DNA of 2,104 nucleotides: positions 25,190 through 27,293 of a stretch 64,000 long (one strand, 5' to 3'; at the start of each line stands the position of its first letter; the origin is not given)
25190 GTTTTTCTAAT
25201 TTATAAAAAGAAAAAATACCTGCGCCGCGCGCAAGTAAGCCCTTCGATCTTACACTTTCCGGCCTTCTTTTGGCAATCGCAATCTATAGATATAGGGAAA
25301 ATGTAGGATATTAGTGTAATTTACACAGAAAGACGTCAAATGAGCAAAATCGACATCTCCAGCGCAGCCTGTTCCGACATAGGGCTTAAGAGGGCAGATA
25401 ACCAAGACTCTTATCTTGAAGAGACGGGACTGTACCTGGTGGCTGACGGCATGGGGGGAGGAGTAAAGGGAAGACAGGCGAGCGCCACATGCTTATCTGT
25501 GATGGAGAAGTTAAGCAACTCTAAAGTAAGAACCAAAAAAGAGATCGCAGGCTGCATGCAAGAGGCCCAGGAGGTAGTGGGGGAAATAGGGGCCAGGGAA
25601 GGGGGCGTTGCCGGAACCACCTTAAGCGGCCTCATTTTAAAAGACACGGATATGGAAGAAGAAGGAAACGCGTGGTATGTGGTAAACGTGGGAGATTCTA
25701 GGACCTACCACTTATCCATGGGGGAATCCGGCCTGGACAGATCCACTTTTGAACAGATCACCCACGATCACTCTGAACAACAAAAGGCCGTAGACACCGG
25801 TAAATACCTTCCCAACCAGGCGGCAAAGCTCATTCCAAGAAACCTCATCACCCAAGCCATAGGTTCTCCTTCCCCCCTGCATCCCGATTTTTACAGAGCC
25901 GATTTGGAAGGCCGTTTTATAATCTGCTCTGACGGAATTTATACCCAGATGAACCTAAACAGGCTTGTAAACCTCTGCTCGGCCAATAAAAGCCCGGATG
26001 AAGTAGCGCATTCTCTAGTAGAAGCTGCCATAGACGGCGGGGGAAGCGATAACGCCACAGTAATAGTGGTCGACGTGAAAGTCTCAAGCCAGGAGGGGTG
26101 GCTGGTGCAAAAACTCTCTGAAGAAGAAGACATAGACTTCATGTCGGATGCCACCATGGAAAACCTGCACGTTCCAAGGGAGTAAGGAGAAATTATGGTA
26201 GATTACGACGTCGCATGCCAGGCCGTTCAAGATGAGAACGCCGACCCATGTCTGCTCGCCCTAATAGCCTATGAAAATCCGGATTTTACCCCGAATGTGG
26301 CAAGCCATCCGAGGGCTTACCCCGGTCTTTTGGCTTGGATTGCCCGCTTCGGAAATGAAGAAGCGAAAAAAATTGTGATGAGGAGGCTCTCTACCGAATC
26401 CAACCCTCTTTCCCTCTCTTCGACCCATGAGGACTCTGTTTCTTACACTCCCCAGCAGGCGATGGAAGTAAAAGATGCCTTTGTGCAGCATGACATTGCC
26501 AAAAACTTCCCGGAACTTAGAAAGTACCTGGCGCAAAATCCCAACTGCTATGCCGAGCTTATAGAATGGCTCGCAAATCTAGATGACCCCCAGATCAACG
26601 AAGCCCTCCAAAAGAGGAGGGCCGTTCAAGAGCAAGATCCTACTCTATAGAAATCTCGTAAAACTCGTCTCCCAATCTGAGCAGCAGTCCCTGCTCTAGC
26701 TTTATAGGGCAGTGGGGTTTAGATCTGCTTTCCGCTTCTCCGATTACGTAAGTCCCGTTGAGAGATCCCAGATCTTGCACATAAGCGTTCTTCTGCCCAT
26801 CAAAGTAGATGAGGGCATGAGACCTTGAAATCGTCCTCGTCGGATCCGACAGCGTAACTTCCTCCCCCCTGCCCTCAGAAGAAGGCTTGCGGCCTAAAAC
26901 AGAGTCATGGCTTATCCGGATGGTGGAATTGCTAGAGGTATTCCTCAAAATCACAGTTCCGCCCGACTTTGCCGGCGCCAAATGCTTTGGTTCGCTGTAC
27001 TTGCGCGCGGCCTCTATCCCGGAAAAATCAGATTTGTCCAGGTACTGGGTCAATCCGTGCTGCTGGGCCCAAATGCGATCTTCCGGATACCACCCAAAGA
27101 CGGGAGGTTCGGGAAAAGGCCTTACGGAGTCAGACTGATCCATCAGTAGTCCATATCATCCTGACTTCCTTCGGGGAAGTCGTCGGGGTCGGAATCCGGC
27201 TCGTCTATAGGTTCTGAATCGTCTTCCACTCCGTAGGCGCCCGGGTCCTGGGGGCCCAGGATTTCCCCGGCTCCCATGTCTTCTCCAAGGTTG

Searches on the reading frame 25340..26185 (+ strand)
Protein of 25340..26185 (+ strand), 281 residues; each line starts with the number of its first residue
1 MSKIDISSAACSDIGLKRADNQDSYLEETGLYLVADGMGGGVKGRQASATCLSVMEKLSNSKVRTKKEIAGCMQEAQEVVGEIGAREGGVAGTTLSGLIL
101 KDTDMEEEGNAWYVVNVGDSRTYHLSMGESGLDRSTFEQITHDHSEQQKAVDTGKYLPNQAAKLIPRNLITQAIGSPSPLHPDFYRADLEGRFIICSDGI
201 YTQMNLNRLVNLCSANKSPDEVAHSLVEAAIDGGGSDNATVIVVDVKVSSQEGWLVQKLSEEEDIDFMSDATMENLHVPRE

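Call 46: search_protein_families(library=ncbifam, proteins=[window:25340-26185:+], max_evalue=0.00001)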
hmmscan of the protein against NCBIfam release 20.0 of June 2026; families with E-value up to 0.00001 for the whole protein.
window:25340-26185:+ (281 aa): 2 families
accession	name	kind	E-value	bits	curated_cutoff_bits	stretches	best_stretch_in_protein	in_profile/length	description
NF033484.1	Stp1_PP2C_phos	equivalog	9.7e-40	136.5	230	1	12-244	2-231/232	Stp1/IreP family PP2C-type Ser/Thr phosphatase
NF011149.0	PRK14559.1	equivalog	3.5e-20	72.3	374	1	18-251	400-636/642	serine/threonine phosphatase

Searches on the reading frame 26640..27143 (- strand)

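Call 47: search_protein_families(library=ncbifam, proteins=[window:26640-27143:-], max_evalue=0.00001)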
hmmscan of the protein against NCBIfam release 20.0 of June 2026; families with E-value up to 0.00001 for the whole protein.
window:26640-27143:- (167 aa): 1 family
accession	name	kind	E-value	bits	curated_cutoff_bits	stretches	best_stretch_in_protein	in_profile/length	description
NF049868.1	FhaB_Rv0019c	equivalog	2.9e-06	27.4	125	1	63-158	69-152/158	FHA domain-containing protein FhaB/FipA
